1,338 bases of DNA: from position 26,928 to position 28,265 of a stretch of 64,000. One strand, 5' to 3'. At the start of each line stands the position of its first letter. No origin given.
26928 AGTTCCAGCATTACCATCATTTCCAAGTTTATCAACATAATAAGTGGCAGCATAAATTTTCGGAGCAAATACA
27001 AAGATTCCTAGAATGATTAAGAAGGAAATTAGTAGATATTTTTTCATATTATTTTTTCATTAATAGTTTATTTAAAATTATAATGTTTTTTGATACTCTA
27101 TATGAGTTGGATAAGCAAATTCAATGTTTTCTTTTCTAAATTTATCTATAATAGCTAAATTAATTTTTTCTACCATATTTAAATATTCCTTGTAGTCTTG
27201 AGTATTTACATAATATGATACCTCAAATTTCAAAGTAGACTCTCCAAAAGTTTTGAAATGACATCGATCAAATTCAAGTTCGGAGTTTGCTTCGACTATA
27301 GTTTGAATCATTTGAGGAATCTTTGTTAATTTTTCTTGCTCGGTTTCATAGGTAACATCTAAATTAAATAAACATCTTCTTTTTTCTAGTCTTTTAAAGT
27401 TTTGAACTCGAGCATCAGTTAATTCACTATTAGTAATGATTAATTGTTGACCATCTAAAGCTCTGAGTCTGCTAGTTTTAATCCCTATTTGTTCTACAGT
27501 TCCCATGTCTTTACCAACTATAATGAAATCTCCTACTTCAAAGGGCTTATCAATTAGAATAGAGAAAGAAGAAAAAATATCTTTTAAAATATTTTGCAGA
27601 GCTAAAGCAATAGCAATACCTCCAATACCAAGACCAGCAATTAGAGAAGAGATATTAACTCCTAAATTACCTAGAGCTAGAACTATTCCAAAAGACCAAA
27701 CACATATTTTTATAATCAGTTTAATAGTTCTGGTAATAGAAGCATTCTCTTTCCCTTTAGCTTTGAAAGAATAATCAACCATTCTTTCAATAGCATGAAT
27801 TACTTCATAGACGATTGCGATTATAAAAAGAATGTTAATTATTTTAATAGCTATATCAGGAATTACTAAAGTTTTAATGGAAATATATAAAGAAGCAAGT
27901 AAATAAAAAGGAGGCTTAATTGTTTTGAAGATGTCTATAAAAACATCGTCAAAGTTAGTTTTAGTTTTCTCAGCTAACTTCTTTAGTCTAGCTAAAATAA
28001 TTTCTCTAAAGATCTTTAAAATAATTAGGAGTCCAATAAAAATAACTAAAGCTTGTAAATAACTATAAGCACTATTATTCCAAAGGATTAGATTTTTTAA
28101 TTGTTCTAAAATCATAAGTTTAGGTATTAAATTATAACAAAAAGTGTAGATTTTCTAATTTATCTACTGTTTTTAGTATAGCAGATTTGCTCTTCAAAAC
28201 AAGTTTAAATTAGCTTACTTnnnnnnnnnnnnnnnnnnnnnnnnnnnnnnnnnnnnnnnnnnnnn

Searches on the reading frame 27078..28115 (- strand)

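Call 68: search_protein_families(library=pfam, proteins=[window:27078-28115:-], max_evalue=0.001)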
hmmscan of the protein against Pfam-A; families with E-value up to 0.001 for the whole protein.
window:27078-28115:- (345 aa): 3 families
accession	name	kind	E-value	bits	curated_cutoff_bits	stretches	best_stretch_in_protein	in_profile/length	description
PF00924.24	MS_channel_2nd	-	1.5e-18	67.1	20.2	1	175-242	1-68/68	Mechanosensitive ion channel, beta-domain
PF21082.3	MS_channel_3rd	-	2.7e-13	50.6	21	1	251-333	4-88/88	Mechanosensitive ion channel MscS, C-terminal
PF21088.3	MS_channel_1st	-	2.8e-09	37.2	23.1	1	134-174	2-42/42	Mechanosensitive ion channel, transmembrane helices 2/3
